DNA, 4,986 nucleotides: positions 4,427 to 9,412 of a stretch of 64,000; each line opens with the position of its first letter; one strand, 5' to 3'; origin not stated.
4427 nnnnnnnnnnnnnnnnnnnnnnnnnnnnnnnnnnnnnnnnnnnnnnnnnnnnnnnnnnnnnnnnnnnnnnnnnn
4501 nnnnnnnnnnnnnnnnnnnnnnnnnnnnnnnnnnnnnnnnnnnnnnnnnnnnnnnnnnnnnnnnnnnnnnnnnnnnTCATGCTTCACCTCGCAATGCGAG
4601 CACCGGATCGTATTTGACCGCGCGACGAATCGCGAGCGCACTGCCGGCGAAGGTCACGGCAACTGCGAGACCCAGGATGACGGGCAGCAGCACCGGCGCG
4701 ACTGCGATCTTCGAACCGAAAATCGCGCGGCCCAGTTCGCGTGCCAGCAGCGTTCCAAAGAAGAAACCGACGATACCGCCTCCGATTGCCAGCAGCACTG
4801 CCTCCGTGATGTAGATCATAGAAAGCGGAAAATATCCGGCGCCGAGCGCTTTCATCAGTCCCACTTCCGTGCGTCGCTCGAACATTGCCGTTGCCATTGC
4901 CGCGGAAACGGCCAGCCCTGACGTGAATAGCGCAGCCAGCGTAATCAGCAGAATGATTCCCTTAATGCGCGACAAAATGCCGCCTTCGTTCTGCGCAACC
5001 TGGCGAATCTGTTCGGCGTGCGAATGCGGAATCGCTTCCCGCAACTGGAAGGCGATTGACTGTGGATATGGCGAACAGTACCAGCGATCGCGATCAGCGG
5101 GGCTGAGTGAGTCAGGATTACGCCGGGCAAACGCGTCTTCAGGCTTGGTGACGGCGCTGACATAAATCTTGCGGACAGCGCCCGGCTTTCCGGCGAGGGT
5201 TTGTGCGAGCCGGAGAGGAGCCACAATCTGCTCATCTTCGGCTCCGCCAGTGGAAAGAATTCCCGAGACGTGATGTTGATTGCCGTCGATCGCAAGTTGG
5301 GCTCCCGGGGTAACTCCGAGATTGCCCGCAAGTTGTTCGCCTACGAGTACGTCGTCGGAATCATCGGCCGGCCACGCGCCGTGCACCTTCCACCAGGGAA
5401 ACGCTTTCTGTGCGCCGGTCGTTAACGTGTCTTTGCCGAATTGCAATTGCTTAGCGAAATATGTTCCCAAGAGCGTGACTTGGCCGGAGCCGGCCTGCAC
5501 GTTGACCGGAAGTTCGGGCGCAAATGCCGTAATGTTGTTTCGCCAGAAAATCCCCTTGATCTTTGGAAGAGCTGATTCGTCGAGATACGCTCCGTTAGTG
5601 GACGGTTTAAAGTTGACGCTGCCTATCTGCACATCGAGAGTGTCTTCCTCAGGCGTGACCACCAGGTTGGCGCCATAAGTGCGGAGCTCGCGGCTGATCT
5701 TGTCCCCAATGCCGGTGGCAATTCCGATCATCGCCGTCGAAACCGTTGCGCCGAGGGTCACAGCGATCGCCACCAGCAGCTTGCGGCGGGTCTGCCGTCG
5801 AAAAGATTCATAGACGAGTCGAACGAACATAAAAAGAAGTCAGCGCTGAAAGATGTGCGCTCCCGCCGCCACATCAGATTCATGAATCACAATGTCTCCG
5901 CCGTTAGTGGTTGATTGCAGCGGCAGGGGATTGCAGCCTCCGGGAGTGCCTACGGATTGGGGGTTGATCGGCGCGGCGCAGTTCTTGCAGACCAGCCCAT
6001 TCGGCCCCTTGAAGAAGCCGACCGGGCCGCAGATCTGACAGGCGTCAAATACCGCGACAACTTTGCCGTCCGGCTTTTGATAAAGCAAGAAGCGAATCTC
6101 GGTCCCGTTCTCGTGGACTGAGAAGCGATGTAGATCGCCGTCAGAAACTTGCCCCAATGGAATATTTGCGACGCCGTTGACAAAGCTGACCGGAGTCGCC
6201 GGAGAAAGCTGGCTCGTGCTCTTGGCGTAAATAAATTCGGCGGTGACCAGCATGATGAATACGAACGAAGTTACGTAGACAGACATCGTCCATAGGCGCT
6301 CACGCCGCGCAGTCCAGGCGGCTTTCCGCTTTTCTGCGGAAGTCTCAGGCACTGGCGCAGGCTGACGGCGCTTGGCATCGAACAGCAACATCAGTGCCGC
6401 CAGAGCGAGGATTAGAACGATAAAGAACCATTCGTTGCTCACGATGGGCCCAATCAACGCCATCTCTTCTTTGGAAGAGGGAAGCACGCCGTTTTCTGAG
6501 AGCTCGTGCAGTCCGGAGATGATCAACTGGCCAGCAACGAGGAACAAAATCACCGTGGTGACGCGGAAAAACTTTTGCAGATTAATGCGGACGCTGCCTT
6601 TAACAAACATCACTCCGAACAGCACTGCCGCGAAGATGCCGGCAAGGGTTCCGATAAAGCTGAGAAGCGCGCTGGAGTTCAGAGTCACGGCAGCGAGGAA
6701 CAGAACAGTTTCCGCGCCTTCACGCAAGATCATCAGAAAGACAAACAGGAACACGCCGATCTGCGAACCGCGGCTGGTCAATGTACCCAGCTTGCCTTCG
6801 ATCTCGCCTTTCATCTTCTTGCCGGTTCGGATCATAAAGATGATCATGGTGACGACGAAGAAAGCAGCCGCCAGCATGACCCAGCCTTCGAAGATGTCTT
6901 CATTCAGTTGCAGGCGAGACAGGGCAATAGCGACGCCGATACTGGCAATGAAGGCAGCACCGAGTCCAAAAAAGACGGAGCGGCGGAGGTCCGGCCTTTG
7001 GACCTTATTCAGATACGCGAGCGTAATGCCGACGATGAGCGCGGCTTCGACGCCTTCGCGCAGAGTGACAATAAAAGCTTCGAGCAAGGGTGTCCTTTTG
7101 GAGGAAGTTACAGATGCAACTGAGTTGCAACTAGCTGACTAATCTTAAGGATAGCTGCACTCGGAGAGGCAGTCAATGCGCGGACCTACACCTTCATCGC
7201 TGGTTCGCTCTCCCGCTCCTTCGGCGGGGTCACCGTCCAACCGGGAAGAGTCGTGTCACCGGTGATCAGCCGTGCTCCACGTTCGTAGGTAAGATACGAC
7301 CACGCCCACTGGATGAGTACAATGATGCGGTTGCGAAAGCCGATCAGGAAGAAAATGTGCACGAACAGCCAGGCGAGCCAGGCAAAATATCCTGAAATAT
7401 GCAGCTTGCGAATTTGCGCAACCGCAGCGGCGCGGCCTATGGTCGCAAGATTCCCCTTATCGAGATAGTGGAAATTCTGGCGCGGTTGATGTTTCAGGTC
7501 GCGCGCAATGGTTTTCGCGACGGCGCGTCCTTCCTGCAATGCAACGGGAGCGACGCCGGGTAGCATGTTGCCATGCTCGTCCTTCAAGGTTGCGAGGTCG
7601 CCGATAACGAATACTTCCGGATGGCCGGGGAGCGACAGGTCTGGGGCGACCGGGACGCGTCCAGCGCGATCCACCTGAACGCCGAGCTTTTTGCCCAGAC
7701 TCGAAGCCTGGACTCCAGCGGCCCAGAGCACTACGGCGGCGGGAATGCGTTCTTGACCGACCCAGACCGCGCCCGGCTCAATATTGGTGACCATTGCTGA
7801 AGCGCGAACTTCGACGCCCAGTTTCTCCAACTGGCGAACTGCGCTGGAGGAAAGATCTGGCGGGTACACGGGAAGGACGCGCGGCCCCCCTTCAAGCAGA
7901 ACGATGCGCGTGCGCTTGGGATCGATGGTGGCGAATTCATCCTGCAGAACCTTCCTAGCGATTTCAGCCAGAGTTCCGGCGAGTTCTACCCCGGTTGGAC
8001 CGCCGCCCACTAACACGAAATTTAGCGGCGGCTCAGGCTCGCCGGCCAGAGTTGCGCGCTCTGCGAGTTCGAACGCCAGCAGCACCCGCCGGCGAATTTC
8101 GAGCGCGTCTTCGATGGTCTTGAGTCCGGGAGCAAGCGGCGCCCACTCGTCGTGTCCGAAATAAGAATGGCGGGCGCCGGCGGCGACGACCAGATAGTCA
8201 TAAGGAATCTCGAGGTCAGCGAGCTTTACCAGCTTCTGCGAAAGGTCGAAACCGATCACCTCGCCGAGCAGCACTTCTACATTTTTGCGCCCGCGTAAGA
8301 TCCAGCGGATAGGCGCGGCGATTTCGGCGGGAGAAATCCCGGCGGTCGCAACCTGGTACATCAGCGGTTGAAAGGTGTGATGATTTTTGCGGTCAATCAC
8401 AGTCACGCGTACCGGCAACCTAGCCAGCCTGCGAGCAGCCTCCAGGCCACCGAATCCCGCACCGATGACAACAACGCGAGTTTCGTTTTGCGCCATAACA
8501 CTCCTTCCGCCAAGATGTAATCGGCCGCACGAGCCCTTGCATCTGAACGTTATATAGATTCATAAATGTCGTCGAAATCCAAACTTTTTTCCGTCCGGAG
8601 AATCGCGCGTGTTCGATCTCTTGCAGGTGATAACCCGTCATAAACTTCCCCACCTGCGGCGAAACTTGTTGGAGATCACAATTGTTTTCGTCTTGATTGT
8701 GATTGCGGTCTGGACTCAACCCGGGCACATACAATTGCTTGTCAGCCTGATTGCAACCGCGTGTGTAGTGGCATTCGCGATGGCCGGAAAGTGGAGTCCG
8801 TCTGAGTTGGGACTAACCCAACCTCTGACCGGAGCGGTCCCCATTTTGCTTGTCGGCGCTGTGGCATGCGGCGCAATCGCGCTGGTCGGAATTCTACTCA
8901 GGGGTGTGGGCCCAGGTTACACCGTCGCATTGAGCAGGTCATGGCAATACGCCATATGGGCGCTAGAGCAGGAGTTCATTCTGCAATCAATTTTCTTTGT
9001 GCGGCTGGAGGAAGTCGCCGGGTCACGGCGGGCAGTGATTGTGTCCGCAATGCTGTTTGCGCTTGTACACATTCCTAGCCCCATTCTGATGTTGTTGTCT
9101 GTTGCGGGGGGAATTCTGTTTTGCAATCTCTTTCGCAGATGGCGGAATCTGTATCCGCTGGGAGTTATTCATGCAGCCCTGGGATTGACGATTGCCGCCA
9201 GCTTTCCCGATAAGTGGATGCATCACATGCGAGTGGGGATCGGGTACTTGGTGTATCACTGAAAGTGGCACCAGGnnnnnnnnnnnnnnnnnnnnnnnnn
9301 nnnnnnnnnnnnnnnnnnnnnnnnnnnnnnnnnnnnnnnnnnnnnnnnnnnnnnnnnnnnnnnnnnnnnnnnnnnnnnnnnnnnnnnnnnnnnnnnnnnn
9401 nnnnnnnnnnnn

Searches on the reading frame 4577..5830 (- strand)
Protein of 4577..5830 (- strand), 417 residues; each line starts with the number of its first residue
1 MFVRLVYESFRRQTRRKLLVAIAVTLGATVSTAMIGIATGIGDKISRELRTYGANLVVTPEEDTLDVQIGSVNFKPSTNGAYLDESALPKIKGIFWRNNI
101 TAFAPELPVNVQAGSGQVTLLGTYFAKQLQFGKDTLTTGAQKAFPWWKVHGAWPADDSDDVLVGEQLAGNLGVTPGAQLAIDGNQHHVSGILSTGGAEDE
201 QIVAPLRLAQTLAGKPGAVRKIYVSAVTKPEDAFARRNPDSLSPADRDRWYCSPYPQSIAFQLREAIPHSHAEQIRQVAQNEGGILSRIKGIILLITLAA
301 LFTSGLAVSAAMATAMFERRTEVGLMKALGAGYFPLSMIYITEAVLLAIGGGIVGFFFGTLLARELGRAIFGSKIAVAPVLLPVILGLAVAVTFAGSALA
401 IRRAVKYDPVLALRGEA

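Call 3: search_protein_families(library=pfam, proteins=[window:4577-5830:-], max_evalue=0.01)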
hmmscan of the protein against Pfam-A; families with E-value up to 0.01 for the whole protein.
window:4577-5830:- (417 aa): 2 families
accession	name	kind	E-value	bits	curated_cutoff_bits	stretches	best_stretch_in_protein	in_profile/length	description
PF02687.27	FtsX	-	6.1e-11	42.9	25.5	1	295-409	2-120/120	FtsX-like permease C-terminal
PF12704.14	MacB_PCD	-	6.3e-11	43.4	27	1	18-226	2-191/207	MacB-like periplasmic core domain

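Call 4: search_protein_families(library=ncbifam, proteins=[window:4577-5830:-], max_evalue=0.01)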
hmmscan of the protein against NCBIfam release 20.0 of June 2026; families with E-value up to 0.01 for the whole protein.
window:4577-5830:- (417 aa): 5 families
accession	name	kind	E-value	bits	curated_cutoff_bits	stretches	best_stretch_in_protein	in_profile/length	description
TIGR03434.1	ADOP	subfamily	6.4e-09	34.5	622.3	1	274-416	662-803/803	ADOP family duplicated permease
NF038346.1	FtsX_actino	exception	0.00025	20.5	250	1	285-406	175-307/308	permease-like cell division protein FtsX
NF007826.0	PRK10535.1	equivalog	0.00054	18.3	966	1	293-414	525-646/648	macrolide ABC transporter ATP-binding protein/permease MacB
NF041854.1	ABC_perm_YbbP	equivalog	0.0011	17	999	0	283-366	234-321/806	putative ABC transporter permease subunit YbbP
TIGR02212.1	lolCE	equivalog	0.0041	16.1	362.45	0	307-415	283-410/411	lipoprotein-releasing ABC transporter permease subunit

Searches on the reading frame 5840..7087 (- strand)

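Call 3: search_protein_families(library=pfam, proteins=[window:5840-7087:-], max_evalue=0.01)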
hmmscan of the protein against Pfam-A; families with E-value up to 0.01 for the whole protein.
window:5840-7087:- (415 aa): 2 families
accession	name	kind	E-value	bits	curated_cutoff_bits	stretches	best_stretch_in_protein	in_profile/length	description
PF03239.20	FTR1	-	3e-40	138.8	25.3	1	1-200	1-213/284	Iron permease FTR1 family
PF10080.14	FtrD-like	-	2.3e-30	105.1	26.3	1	314-413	1-101/101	Membrane iron-sulfur containing protein FtrD-like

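Call 4: search_protein_families(library=ncbifam, proteins=[window:5840-7087:-], max_evalue=0.01)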
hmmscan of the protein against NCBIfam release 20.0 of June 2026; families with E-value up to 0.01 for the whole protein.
window:5840-7087:- (415 aa): 2 families
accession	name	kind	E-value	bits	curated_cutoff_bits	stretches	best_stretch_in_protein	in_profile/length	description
NF041756.1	EfeU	equivalog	5.4e-46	157.3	255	1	5-224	1-225/257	iron uptake transporter permease EfeU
TIGR00145.1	TIGR00145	subfamily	7.3e-43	147.2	303.8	1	1-203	4-212/282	EfeU/Ftr1 family ferrous iron transporter subunit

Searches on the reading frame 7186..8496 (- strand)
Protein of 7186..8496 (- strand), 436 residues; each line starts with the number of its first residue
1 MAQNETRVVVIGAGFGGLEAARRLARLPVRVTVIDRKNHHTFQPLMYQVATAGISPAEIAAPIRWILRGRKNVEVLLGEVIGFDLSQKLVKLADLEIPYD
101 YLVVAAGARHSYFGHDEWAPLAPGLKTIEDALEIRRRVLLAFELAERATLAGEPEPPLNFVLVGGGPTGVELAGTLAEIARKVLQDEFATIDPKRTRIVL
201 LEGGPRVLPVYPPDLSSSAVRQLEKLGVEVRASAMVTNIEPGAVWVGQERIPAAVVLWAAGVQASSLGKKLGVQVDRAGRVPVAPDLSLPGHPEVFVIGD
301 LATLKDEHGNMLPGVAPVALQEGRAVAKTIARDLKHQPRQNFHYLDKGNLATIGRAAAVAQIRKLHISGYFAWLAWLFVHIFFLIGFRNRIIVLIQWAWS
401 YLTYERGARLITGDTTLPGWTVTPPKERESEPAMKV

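Call 3: search_protein_families(library=pfam, proteins=[window:7186-8496:-], max_evalue=0.01)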
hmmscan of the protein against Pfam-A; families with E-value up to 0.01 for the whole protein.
window:7186-8496:- (436 aa): 15 families
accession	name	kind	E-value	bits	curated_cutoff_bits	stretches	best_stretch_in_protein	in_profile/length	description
PF07992.20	Pyr_redox_2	-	5.3e-48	164.3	26.1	1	7-323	2-291/291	Pyridine nucleotide-disulphide oxidoreductase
PF00070.33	Pyr_redox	-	5.6e-17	62.5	22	2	160-241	2-68/82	Pyridine nucleotide-disulphide oxidoreductase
PF01266.30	DAO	-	3e-10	40.6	27.9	2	7-37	1-31/353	FAD dependent oxidoreductase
PF22366.1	NDH2_C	-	4.4e-08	33.6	27.7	1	347-402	2-58/62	NDH2 C-terminal domain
PF13450.12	NAD_binding_8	-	2e-06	28.4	21.9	1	10-39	1-30/68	NAD(P)-binding Rossmann-like domain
PF01494.25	FAD_binding_3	-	6.3e-06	26.1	22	1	5-41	1-37/349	FAD binding domain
PF01134.28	GIDA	-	1.8e-05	24.4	22.1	1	8-61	2-54/391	Glucose inhibited division protein A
PF00890.30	FAD_binding_2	-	0.0001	22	20.4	1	8-39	2-33/414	FAD binding domain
PF13454.12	NAD_binding_9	-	0.00022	21.7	21.8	0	9-39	1-35/155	FAD-NAD(P)-binding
PF13738.12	Pyr_redox_3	-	0.00032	20.5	30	0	4-41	163-200/305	Pyridine nucleotide-disulphide oxidoreductase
PF01262.27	AlaDh_PNT_C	-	0.00056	19.8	23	1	5-39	28-62/214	Alanine dehydrogenase/PNT, C-terminal domain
PF03486.20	HI0933_like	-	0.00088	19.2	50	0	7-39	2-34/244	HI0933-like protein Rossmann domain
PF05834.18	Lycopene_cycl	-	0.001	18.6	23.4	0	8-39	2-35/380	Lycopene cyclase protein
PF01946.23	Thi4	-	0.0014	18.4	26.2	1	5-37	17-50/235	Thi4 family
PF02254.24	TrkA_N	-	0.005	17.6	23.8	0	8-38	1-31/116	TrkA-N domain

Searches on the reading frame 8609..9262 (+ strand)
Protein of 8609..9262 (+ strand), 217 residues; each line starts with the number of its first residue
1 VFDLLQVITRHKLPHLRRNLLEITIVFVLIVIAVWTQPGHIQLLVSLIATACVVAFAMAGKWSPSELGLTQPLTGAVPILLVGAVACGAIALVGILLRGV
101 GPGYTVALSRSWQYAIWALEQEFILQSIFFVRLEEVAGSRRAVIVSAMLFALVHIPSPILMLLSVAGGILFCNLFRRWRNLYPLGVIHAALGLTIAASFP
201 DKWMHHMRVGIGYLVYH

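Call 69: search_protein_families(library=pfam, proteins=[window:8609-9262:+], max_evalue=0.00001)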
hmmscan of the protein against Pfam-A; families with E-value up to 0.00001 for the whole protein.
window:8609-9262:+ (217 aa): 1 family
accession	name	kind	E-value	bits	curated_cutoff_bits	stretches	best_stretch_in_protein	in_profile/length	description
PF02517.21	Rce1-like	-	3.8e-10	40.3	22.4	1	118-191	16-90/93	Type II CAAX prenyl endopeptidase Rce1-like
